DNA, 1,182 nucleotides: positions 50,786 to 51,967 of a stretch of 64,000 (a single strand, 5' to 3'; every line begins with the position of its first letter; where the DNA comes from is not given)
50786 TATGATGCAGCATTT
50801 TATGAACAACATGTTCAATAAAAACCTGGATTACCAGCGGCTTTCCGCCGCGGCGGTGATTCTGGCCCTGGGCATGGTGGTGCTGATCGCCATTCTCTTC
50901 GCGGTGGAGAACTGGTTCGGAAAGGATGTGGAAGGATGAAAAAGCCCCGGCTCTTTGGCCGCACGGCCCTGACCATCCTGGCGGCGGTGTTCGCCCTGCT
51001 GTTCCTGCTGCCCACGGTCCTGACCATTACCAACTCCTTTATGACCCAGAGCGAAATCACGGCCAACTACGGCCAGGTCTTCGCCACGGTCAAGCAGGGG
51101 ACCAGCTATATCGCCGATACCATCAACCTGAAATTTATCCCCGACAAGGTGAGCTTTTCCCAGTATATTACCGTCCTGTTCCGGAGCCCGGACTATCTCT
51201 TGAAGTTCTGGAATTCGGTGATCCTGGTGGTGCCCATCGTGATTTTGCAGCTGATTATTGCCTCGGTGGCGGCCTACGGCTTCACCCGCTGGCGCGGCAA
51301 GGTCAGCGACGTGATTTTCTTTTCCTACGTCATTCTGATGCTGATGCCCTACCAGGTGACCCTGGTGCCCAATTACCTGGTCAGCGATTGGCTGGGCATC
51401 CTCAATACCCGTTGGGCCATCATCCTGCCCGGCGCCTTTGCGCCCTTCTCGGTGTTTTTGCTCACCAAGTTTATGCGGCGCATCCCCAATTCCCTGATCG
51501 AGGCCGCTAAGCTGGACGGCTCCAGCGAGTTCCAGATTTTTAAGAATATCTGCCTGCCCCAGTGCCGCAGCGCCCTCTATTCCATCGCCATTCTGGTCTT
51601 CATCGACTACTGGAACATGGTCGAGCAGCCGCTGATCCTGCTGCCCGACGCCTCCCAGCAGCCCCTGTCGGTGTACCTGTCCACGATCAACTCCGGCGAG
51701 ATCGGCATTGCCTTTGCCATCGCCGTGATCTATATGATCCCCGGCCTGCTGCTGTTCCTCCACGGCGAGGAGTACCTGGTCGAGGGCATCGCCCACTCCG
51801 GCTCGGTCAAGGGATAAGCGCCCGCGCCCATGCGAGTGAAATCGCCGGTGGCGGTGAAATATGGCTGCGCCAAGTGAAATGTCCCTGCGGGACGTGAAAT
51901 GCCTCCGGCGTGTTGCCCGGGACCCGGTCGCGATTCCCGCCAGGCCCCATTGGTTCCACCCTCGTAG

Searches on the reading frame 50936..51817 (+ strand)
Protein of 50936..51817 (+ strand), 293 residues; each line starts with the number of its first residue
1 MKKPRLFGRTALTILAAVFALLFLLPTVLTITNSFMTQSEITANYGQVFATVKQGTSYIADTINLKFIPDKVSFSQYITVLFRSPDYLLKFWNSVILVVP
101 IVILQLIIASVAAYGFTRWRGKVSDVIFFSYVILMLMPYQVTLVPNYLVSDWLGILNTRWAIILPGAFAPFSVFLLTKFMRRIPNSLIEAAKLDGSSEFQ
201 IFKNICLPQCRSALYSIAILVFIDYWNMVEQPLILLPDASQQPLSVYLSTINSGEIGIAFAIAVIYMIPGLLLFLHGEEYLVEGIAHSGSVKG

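Call 17: search_protein_families(library=pfam, proteins=[window:50936-51817:+], max_evalue=0.00001)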
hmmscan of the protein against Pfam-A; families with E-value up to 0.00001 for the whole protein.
window:50936-51817:+ (293 aa): 1 family
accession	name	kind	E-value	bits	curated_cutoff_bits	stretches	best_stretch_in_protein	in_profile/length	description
PF00528.27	BPD_transp_1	-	2.6e-15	57.1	26.4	1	106-274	2-172/184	Binding-protein-dependent transport system inner membrane component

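Call 47: find_encoding_contigs(protein=window:50936-51817:+, flank=5200, max_places=10)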
Protein window:50936-51817:+ (293 aa): 23 contigs read that carry it; 10 places shown.
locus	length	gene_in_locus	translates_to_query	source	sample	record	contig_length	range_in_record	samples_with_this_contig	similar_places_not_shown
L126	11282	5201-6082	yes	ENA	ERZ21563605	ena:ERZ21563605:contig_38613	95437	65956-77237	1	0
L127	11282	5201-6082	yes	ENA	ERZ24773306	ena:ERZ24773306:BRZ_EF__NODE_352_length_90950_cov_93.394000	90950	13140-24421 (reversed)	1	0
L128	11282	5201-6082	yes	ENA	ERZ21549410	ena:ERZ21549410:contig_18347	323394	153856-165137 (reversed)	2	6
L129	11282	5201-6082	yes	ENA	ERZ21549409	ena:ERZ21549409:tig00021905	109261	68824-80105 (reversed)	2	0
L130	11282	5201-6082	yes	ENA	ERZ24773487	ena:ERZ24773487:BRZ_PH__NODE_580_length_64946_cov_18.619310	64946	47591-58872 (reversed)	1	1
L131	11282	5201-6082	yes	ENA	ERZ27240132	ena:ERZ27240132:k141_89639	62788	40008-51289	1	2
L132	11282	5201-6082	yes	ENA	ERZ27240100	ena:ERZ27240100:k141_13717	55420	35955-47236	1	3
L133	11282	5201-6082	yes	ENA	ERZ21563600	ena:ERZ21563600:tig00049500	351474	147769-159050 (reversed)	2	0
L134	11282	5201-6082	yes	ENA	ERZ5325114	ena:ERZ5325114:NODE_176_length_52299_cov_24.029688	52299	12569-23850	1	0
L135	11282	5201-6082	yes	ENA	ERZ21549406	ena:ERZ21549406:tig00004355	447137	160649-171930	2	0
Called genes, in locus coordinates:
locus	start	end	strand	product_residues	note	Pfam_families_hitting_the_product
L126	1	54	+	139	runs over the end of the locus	PF04138:GtrA_DPMS_TM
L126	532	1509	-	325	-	PF00365:PFK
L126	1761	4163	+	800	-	PF01547:SBP_bac_1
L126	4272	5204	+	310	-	PF00528:BPD_transp_1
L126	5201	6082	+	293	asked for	PF00528:BPD_transp_1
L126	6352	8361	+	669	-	PF00364:Biotin_lipoyl (faint), PF25917:BSH_RND (faint)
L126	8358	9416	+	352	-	PF12704:MacB_PCD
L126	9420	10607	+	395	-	PF02463:SMC_N (faint), PF00005:ABC_tran, PF17912:OB_MalK, PF08402:TOBE_2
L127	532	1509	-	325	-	PF00365:PFK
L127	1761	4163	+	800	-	PF01547:SBP_bac_1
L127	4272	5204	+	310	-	PF00528:BPD_transp_1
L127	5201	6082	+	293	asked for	PF00528:BPD_transp_1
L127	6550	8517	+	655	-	PF00364:Biotin_lipoyl (faint), PF25917:BSH_RND (faint), PF08614:ATG16 (faint)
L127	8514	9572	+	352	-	PF12704:MacB_PCD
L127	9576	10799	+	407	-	PF02463:SMC_N (faint), PF00005:ABC_tran, PF17912:OB_MalK, PF08402:TOBE_2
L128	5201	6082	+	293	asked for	PF00528:BPD_transp_1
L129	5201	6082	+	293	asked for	PF00528:BPD_transp_1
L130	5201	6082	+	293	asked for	PF00528:BPD_transp_1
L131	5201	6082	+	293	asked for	PF00528:BPD_transp_1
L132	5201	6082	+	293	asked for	PF00528:BPD_transp_1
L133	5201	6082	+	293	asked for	PF00528:BPD_transp_1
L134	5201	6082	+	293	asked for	PF00528:BPD_transp_1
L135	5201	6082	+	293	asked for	PF00528:BPD_transp_1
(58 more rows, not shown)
